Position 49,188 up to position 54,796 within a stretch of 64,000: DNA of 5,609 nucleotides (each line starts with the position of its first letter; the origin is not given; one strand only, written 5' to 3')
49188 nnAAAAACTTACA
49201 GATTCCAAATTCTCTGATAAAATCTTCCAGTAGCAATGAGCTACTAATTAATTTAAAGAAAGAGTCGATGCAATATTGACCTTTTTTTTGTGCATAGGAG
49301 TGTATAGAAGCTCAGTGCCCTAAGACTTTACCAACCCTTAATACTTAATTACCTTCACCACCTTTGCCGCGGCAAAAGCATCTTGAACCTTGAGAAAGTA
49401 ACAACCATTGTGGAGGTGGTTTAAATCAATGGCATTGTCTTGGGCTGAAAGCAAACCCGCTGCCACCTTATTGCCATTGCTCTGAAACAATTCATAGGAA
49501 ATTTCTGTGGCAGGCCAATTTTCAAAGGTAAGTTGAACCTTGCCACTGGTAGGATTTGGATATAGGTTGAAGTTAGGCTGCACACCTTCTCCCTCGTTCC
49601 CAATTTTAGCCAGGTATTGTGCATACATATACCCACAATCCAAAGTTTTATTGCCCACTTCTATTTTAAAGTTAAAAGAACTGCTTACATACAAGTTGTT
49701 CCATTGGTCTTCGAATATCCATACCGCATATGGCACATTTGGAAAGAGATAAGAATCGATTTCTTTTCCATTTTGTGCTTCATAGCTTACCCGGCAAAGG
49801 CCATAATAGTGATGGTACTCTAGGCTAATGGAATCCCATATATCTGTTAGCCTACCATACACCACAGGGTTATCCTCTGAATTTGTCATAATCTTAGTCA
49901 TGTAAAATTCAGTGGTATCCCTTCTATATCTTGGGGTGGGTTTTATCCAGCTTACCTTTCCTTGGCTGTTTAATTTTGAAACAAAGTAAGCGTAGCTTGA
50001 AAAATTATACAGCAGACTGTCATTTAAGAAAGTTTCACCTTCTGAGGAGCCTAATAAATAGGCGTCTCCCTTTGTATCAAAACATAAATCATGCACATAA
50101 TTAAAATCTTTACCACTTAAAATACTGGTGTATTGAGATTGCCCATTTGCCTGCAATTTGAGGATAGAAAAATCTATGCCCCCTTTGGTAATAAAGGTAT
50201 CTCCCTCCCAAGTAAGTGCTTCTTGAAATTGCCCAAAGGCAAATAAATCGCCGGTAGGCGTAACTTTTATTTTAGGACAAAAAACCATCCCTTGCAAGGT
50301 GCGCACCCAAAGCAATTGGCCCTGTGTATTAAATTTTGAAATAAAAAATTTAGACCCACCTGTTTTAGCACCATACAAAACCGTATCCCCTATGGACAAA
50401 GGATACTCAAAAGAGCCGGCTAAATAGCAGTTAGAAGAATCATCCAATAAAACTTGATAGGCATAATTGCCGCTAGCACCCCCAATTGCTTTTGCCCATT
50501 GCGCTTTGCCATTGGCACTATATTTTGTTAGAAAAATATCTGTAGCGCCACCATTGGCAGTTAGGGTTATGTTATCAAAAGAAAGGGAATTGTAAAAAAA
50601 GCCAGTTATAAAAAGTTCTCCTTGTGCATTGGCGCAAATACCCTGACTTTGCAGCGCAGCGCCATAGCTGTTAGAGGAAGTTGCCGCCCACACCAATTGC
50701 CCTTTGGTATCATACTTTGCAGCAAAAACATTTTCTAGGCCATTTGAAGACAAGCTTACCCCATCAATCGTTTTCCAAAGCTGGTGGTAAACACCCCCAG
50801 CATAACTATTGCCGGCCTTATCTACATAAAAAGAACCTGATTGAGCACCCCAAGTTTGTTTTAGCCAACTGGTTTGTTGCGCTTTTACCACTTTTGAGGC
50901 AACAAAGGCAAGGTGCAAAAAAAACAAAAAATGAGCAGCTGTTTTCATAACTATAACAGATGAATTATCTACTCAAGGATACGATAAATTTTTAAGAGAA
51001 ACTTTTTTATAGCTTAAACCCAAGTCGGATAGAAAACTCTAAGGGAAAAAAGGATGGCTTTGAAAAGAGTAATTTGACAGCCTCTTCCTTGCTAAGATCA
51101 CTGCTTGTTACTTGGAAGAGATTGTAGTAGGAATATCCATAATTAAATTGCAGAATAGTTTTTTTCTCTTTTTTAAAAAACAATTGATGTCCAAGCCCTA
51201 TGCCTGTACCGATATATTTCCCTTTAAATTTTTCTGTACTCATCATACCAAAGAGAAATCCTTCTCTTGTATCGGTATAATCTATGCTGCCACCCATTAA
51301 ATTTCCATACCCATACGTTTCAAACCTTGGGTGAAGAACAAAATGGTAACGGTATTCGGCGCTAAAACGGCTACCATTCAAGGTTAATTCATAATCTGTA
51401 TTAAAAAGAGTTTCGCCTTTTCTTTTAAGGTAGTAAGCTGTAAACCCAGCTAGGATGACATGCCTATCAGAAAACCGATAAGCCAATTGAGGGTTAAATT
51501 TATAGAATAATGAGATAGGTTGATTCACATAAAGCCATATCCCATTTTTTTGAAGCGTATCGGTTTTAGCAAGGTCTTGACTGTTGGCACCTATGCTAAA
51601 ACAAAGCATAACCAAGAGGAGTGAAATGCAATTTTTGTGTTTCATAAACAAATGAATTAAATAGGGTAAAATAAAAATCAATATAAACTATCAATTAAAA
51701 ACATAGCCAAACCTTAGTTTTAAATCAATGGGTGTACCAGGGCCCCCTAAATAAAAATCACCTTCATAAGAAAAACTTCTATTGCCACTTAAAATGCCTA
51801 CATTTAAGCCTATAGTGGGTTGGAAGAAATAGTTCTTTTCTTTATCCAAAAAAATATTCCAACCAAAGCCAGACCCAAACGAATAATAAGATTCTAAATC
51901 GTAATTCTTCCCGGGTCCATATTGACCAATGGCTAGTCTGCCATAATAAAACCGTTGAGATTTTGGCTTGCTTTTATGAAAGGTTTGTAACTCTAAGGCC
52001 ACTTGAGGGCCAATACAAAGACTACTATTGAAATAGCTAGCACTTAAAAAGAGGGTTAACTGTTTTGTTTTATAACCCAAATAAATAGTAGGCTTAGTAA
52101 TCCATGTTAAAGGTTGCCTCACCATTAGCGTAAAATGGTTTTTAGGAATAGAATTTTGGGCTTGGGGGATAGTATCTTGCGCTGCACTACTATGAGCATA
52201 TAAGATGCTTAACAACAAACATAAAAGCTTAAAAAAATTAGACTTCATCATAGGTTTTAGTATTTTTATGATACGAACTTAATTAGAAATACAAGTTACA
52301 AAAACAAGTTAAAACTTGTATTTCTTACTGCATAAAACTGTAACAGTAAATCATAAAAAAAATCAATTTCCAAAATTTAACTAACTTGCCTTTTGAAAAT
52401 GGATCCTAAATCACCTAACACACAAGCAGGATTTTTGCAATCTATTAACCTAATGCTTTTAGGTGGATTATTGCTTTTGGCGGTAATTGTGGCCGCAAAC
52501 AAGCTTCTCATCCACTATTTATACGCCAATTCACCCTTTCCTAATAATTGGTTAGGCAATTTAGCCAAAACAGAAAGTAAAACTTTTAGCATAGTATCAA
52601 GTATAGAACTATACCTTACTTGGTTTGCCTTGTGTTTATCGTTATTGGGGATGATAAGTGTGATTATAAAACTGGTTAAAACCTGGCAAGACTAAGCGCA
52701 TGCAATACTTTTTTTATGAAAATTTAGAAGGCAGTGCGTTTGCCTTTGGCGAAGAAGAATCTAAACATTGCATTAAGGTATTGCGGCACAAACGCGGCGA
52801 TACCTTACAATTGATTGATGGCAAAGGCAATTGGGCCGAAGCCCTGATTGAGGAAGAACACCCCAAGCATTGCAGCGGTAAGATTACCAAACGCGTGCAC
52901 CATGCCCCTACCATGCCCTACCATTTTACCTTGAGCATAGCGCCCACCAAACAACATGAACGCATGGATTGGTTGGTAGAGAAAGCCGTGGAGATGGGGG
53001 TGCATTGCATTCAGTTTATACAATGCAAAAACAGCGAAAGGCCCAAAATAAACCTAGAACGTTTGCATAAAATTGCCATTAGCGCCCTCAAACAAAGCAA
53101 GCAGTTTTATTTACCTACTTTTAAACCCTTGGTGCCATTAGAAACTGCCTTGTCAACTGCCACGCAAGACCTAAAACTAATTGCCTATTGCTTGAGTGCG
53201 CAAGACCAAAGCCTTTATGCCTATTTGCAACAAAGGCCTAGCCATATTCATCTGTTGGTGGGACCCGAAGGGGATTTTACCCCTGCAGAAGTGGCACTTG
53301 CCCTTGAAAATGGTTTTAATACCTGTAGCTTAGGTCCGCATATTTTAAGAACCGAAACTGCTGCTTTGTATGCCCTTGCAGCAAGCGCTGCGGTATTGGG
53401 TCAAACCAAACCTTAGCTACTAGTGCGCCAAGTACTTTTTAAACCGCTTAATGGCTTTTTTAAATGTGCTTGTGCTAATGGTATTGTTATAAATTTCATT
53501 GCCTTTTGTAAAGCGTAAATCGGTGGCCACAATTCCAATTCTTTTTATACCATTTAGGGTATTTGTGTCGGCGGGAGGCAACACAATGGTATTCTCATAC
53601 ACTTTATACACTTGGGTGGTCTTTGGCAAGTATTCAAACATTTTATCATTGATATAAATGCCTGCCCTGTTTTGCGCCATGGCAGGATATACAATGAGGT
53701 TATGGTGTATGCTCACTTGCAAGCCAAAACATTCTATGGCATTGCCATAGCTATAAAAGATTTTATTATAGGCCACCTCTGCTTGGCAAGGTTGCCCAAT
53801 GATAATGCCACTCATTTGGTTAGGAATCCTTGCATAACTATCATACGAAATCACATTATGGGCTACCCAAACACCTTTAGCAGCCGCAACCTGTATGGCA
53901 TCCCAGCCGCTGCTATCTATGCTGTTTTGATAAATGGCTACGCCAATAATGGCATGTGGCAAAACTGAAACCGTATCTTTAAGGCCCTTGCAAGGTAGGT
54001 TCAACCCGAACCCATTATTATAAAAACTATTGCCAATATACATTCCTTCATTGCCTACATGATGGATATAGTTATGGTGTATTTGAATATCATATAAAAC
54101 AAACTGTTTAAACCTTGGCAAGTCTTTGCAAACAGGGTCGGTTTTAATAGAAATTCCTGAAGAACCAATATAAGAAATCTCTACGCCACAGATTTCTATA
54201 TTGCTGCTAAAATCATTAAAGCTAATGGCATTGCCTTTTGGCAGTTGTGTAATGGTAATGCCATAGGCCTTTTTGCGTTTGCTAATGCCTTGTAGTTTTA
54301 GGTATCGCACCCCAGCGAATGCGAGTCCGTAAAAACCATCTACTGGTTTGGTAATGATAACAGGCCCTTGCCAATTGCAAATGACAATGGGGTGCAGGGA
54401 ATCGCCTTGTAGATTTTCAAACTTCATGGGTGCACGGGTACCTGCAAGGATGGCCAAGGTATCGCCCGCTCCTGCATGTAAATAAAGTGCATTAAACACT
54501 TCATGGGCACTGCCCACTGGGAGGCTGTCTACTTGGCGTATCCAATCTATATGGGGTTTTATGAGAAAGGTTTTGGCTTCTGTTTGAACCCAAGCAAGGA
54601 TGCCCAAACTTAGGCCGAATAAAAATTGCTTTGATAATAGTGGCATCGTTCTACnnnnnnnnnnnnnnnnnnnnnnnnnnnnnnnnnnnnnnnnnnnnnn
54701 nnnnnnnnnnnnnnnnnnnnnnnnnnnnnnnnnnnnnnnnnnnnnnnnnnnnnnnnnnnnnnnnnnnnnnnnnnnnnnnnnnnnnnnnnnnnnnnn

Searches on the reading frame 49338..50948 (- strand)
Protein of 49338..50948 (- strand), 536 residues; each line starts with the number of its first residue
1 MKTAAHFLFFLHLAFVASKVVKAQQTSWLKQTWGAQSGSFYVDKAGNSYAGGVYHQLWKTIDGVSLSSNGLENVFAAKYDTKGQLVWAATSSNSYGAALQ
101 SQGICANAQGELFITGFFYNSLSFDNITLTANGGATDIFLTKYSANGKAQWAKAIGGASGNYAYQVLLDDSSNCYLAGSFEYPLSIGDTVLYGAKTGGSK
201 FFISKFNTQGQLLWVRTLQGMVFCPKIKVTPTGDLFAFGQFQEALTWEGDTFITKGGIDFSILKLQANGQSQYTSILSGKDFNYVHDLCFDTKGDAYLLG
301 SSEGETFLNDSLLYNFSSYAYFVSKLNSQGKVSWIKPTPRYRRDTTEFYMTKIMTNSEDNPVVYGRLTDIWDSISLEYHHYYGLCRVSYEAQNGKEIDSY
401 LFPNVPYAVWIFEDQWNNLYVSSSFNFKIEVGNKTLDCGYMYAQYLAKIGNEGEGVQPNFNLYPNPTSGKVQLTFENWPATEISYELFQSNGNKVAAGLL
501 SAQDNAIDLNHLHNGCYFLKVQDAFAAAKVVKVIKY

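Call 91: search_protein_families(library=pfam, proteins=[window:49338-50948:-], max_evalue=0.0001)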
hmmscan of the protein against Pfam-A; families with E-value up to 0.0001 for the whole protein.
window:49338-50948:- (536 aa): 1 family
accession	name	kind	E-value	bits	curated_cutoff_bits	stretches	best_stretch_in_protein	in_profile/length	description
PF18962.6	Por_Secre_tail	-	1.1e-11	45.3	27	1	462-524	1-65/75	Secretion system C-terminal sorting domain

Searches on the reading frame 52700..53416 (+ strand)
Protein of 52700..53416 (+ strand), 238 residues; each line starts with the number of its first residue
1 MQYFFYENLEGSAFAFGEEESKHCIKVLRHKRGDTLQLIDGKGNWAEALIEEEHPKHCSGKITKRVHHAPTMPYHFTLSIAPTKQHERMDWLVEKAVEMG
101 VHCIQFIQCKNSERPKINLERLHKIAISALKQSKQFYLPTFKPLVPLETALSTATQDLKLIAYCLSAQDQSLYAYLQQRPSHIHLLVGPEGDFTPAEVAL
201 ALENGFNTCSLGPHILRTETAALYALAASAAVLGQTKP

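Call 91: search_protein_families(library=pfam, proteins=[window:52700-53416:+], max_evalue=0.0001)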
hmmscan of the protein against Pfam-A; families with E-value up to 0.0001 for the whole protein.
window:52700-53416:+ (238 aa): 2 families
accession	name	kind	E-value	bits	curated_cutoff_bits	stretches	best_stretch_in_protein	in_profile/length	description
PF04452.19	Methyltrans_RNA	-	2.4e-41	141.5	23.9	1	72-228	3-163/165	RNA methyltransferase domain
PF20260.4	PUA_4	-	7.3e-09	36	23.9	1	18-62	3-47/48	RNA methyltransferase PUA domain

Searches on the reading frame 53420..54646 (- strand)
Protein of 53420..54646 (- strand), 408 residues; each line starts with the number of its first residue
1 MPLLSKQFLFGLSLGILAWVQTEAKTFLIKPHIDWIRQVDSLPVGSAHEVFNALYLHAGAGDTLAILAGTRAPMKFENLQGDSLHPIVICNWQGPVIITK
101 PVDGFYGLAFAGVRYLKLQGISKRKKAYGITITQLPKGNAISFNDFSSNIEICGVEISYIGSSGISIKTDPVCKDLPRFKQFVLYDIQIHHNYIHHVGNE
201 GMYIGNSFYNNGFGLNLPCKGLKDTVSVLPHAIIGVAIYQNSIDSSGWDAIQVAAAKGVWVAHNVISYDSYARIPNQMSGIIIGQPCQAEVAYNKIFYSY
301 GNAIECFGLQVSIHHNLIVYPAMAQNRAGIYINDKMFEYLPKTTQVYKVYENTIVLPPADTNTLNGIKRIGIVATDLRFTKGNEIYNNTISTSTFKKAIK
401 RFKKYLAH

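Call 91: search_protein_families(library=pfam, proteins=[window:53420-54646:-], max_evalue=0.0001)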
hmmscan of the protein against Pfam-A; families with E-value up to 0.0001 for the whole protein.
window:53420-54646:- (408 aa): 1 family
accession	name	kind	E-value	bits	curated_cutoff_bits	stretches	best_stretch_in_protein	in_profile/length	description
PF13229.12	Beta_helix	-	9.7e-06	25.7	25.9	0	238-335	36-123/158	Right handed beta helix region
